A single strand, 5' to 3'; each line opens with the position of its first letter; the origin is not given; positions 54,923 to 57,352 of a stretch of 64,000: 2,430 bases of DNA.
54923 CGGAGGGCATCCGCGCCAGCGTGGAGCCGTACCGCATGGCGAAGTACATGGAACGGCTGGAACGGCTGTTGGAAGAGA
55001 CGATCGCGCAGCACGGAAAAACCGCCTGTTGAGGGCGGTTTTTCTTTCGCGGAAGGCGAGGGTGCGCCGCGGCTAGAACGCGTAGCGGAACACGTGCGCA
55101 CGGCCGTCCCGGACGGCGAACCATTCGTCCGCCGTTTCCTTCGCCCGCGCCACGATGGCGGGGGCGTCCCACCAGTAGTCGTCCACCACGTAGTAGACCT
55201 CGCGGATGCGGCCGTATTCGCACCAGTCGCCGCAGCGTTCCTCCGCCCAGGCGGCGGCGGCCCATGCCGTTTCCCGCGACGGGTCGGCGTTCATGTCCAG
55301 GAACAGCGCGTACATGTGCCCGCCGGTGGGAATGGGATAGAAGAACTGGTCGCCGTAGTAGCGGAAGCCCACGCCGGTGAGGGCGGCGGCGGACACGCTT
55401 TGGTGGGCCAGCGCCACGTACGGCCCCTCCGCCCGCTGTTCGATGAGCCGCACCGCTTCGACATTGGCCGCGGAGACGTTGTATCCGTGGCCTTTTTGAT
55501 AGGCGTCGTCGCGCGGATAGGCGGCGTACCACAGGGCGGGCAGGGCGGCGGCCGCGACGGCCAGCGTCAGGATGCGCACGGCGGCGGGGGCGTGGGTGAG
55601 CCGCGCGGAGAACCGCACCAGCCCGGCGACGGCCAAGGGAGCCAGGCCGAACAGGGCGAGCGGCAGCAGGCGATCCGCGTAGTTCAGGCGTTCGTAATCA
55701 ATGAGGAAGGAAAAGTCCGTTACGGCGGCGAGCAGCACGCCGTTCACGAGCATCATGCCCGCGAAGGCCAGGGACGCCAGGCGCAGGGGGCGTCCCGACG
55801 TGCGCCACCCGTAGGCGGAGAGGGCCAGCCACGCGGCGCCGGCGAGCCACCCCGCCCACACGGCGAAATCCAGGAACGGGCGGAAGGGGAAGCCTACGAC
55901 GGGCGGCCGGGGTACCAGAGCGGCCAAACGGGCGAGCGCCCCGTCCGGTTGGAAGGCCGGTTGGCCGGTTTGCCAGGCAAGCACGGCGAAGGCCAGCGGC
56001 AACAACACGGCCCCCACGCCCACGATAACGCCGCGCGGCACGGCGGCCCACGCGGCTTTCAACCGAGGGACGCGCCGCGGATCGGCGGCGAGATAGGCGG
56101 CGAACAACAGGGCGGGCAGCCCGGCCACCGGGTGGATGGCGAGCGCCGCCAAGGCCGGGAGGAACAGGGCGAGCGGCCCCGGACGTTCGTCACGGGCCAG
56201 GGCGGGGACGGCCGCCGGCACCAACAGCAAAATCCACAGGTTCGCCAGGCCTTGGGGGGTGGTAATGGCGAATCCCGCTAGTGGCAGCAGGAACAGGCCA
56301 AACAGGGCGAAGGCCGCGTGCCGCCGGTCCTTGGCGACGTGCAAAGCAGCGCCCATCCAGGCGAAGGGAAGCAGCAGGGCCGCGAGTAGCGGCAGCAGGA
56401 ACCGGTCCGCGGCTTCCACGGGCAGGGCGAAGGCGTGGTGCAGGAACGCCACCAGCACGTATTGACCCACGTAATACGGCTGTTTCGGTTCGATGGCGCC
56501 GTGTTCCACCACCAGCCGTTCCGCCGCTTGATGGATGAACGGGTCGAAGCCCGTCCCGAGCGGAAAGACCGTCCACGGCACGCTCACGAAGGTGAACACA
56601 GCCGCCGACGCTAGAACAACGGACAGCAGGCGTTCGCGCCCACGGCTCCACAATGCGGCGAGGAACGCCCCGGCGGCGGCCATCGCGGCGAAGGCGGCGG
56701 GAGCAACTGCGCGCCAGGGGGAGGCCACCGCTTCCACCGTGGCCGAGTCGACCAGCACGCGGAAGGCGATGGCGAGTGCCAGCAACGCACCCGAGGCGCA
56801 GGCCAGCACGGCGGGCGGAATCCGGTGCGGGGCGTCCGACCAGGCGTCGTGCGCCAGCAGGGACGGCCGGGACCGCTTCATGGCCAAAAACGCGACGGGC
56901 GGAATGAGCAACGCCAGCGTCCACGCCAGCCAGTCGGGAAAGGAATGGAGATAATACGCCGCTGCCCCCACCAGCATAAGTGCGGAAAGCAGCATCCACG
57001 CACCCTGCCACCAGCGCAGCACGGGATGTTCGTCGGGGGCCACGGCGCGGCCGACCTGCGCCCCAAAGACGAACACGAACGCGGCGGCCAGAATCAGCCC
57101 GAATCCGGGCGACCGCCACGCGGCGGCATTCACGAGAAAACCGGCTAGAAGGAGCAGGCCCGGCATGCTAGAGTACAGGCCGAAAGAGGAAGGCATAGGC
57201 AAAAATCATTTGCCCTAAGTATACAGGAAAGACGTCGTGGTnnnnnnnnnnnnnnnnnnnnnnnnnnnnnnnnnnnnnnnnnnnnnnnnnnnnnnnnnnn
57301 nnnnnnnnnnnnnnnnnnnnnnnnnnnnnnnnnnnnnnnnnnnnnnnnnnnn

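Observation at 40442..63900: A 23-kb glycan-biosynthesis island with GT2, GT4 and GT-C enzymes, nucleotide-sugar enzymes and a PgsA-like enzyme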

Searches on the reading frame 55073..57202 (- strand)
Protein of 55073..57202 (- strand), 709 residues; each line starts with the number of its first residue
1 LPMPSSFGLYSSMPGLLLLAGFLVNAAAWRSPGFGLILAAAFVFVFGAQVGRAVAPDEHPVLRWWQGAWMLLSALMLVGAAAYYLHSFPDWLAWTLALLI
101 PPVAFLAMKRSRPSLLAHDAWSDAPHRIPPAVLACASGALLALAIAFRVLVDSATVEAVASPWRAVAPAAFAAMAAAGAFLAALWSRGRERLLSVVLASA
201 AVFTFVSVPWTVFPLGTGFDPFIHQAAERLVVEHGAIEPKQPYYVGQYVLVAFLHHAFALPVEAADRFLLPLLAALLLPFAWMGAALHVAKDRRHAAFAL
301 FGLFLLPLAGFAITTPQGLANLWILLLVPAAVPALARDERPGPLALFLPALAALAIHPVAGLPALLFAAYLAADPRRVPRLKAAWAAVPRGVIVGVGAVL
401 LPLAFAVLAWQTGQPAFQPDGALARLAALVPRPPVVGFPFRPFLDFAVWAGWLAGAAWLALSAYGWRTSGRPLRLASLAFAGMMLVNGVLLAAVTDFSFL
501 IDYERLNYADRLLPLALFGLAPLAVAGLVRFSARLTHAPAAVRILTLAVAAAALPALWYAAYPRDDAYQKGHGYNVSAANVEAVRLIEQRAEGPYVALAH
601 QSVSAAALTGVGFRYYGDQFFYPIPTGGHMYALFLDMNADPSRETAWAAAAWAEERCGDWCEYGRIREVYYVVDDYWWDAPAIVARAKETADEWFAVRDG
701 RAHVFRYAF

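Call 7: search_protein_families(library=pfam, proteins=[window:55073-57202:-], max_evalue=0.01)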
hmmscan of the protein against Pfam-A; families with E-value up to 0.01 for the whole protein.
window:55073-57202:- (709 aa): 0 families

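Call 9: search_protein_families(library=pfam, proteins=[window:55073-57202:-], max_evalue=10)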
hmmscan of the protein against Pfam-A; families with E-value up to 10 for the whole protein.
window:55073-57202:- (709 aa): 0 families

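Call 11: search_protein_families(library=ncbifam, proteins=[window:55073-57202:-], max_evalue=0.01)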
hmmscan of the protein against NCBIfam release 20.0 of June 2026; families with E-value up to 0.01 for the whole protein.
window:55073-57202:- (709 aa): 0 families

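Call 26: find_homologous_proteins(query=window:55073-57202:-, max_evalue=0.001)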
Query window:55073-57202:- (709 aa): 46 proteins with E <= 0.001 among 8000 candidates.
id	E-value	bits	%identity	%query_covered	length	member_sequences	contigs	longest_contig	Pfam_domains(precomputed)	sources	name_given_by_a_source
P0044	0.0e+0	1514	100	98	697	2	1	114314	-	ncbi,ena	-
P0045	7.5e-262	889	61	100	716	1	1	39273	-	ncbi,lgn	-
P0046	2.6e-259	881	62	98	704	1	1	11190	-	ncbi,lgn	-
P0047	1.1e-256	872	60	98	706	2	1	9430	-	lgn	-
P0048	1.3e-256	872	61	98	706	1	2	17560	-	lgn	-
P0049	8.0e-214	731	55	93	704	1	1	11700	-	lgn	-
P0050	5.7e-211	721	53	98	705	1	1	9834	-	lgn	-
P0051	2.0e-173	597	49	99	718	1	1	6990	-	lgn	-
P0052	4.7e-171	589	47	98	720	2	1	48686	-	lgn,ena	-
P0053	7.2e-170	585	49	96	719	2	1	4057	-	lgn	-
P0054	2.5e-166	574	46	99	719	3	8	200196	-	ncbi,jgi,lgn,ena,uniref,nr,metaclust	ncbi:hypothetical protein A2348_00460 [Candidatus Uhrbacteria bacterium RIFOXYB12_FULL_58_10]|uniref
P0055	1.0e-165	572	46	96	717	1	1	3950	-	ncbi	-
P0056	6.2e-165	569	46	96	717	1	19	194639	-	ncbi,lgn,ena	-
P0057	9.6e-165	568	48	99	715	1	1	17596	-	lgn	-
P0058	1.2e-164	568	48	97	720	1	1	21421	-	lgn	-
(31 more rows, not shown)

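Call 40: predict_structure(alignment_id=A2)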
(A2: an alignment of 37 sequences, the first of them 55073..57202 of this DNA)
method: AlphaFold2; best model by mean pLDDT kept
length: 709 residues; sequences in the alignment: 37
mean_pLDDT: 91.0   pTM: 0.92
mean pLDDT of the five models: 91.0, 90.9, 90.6, 89.4, 89.1
residues with pLDDT >= 90: 515; 70-90: 161; 50-70: 24; < 50: 9
segments of 3 or more residues with pLDDT < 50: 1-9
pLDDT, mean of each block of 10 residues (from residue 1): 42 86 93 96 95 91 94 98 96 97 92 76 83 98 98 95 95 97 94 96 97 90 91 91 93 98 95 98 96 94 95 95 98 94 95 95 97 91 91 96 87 82 84 76 86 95 96 97 95 78 72 95 98 96 95 95 83 87 96 92 89 76 74 92 96 82 84 92 97 96 96
secondary structure, 60 per line:
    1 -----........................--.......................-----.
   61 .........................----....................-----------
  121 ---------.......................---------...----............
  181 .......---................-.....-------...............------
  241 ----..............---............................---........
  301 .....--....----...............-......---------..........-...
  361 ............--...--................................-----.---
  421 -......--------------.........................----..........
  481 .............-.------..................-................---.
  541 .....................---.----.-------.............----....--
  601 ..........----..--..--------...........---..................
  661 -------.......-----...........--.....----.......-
elements in order (helices of 4 or more, strands of 3 or more residues): H6-29 H32-54 H60-85 H90-109 H130-152 H169-187 H191-206 H208-212 H220-234 H245-258 H262-289 H293-305 H308-311 H316-330 H332-337 H347-356 H358-372 H380-411 H422-427 H442-466 H471-493 H502-519 H521-536 H540-561 H578-590 E595-598 H601-610 H629-639 H643-660 E668-674 H680-690 E693-697 E702-708

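Call 45: fold_search(model_id=the predicted structure, library=pdb)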
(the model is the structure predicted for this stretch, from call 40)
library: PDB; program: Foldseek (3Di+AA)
matches with E <= 10: 246; with E <= 0.001: 0
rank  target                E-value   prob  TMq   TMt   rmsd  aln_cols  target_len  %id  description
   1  5ogl_A                1.7e-03  1.00  0.38  0.39   9.6       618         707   11  Structure of bacterial oligosaccharyltransferase PglB in complex with an acceptor peptide and an lipid-linked oligosac (released 2017-10-25)
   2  6s7o_A                3.2e-03  1.00  0.42  0.44   9.6       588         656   14  Cryo-EM structure of human oligosaccharyltransferase complex OST-A (released 2019-12-18)
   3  7zlg_A                5.5e-03  0.91  0.26  0.27  20.9       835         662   11  Cryo-EM structure of C-mannosyltransferase CeDPY19, in complex with acceptor peptide and bound to CMT2-Fab and anti-Fa (released 2023-01-11)
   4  6ftg_5                8.4e-03  1.00  0.40  0.43  12.8       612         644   12  Subtomogram average of OST-containing ribosome-translocon complexes from canine rough microsomal membranes (released 2018-03-21)
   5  8if8_B                1.9e-02  1.00  0.41  0.45  10.8       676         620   14  Arabinosyltransferase AftA (released 2023-05-31)
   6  8agb_A                1.9e-02  0.99  0.32  0.34  13.3       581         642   12  Structure of yeast oligosaccharylransferase complex with lipid-linked oligosaccharide bound (released 2022-12-07)
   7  7zli_A                3.9e-02  0.69  0.24  0.26  15.0       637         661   10  Cryo-EM structure of C-mannosyltransferase CeDPY19, in complex with Dol25-P-Man and bound to CMT2-Fab and anti-Fab nan (released 2023-01-11)
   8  7zlh_A                4.4e-02  0.66  0.24  0.25  15.0       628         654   11  Cryo-EM structure of C-mannosyltransferase CeDPY19, in apo state, bound to CMT2-Fab and anti-Fab nanobody (released 2023-01-11)
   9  6m20_C                1.3e-01  0.14  0.12  0.15  25.2       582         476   10  Crystal structure of Plasmodium falciparum hexose transporter PfHT1 bound with glucose (released 2020-09-09)
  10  5gpj_B                1.5e-01  0.09  0.10  0.10  26.2       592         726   13  Crystal Structure of Proton-Pumping Pyrophosphatase (released 2016-12-28)
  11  7w4p_B                1.6e-01  0.13  0.13  0.08  25.0       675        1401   11  The structure of KATP H175K mutant in closed state (released 2022-06-01)
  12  9j7d_A                2.0e-01  0.08  0.11  0.12  25.5       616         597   13  Arabidopsis high-affinity urea transport DUR3 in the inward-facing open conformation, dimeric state (released 2025-05-07)
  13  9dvn_A                2.2e-01  0.15  0.14  0.16  24.2       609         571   11  Structure of the phosphate exporter XPR1/SLC53A1, InsP8-bound, intracellular gate closed state (released 2025-04-02)
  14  4ja3_B                2.9e-01  0.11  0.12  0.16  21.9       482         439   16  Partially occluded inward open conformation of the xylose transporter XylE from E. coli (released 2013-05-01)
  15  8wx2_A                3.3e-01  0.16  0.13  0.19  24.1       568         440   15  Cryo-EM structure of human SLC15A3 (dimer) (released 2023-12-06)
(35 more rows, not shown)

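Call 57: find_related_loci(query=A2, collection=genome_contigs, flank=10000)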
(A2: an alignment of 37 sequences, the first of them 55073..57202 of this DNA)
Query A2 (709 aa) in genome_contigs; peptide patterns used: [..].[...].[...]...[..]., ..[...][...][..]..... (x = any residue, [..] = any of these).
599 stretches matched a pattern (row limit reached: there are more); 506 encode a relative of the query (tblastn E <= 1e-3); the best 80 are kept; 80 distinct loci.
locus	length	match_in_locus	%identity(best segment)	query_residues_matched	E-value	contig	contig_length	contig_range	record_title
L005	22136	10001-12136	46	7-707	3e-168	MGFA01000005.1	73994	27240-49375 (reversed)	MAG: Candidatus Uhrbacteria bacterium RIFOXYB12_FULL_58_10 rifoxyb3_full_scaffold_160, whole genome shotgun sequence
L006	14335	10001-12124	42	5-707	2e-167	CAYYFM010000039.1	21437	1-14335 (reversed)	MAG TPA_asm: uncultured Gammaproteobacteria bacterium isolate binchicken_co203_597 genome assembly, contig: k141_2084065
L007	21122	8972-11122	48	3-707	2e-164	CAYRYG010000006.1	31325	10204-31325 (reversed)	MAG TPA_asm: uncultured Gammaproteobacteria bacterium isolate SRP062349_co5_1 genome assembly, contig: NODE_352_length_3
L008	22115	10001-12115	44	9-707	2e-163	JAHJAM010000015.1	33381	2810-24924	MAG: Patescibacteria group bacterium isolate Modern_marine.mb.212 Modern_marine.mb.212_k141_1221002, whole genome shotgu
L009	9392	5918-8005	42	15-707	6e-160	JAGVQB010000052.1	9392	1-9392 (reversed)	MAG: bacterium isolate DeMMO3_34 c_000000059759, whole genome shotgun sequence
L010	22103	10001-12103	41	11-709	4e-155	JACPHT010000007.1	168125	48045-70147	MAG: Candidatus Uhrbacteria bacterium isolate NC_groundwater_421_Ag_B-0.1um_41_26 GD18-4_B1_scaffold_594736, whole genom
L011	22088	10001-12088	39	16-709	4e-154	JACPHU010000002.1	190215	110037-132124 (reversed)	MAG: Candidatus Uhrbacteria bacterium isolate NC_groundwater_422_Ag_B-0.1um_45_124 GD18-4_B1_scaffold_25494, whole genom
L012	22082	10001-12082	41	16-707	2e-152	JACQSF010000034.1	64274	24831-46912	MAG: Candidatus Uhrbacteria bacterium isolate NC_groundwater_1378_Ag_S-0.2um_51_101 S_p2_S4_coassembly_k141_3942174, who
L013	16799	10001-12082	39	16-707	3e-150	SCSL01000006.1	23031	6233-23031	MAG: Patescibacteria group bacterium isolate FW215_bin.11 FW215_bin.11-14873, whole genome shotgun sequence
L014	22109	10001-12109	43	9-709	2e-148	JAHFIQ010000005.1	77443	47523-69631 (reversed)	MAG: Candidatus Uhrbacteria bacterium isolate nzgw366 NODE_195_length_77444_cov_39.382215, whole genome shotgun sequence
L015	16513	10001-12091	41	15-709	3e-148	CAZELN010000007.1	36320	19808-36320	MAG TPA_asm: uncultured Gammaproteobacteria bacterium isolate binchicken_co368_97 genome assembly, contig: NODE_655_leng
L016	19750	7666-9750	42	15-707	1e-147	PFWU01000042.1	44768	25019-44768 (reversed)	MAG: Candidatus Uhrbacteria bacterium CG_4_9_14_3_um_filter_50_9 CG_4_9_14_3_um_filter_150_scaffold_404_c, whole genome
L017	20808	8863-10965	41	11-709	6e-147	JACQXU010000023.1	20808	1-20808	MAG: Candidatus Uhrbacteria bacterium isolate NC_groundwater_1523_Pr4_B-0.1um_41_4 SR1-18-B1_scaffold_95258, whole genom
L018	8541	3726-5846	41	1-707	1e-146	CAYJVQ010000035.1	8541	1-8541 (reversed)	MAG TPA_asm: uncultured Gammaproteobacteria bacterium isolate ERP125453_co1_318 genome assembly, contig: NODE_10115_leng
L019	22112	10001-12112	41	9-709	6e-146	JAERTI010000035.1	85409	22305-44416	MAG: Candidatus Uhrbacteria bacterium isolate BH28 c_000000006946, whole genome shotgun sequence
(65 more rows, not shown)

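Call 83: search_protein_representatives(alignment_id=A2)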
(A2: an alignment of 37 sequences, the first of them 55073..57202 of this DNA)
Query: 37 sequences, 704 profile positions. Proteins with E-value up to 0.001 (for the whole library): 1552; up to 1e-10: 1299; up to 1e-30: 1034. The best 150 are listed.
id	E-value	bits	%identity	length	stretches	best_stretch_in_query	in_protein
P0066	2.4e-270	915.5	-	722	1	5-703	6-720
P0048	1.1e-257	873.7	-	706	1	11-703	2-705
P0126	8.6e-248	840.9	-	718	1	4-703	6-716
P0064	1.0e-246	837.3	-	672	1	31-703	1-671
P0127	4.9e-245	831.8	-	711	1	5-703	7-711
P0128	2.6e-241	819.5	-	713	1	6-702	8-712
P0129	4.0e-240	815.6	-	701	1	5-702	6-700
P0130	3.1e-239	812.6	-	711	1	6-703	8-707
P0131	1.6e-236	803.6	-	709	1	5-703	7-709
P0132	4.9e-235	798.8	-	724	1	6-702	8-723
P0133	2.7e-234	796.3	-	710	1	1-703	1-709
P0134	1.2e-232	790.9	-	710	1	6-702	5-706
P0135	2.9e-232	789.6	-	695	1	4-703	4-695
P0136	5.8e-232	788.6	-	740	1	7-703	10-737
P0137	1.6e-223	760.7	-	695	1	6-701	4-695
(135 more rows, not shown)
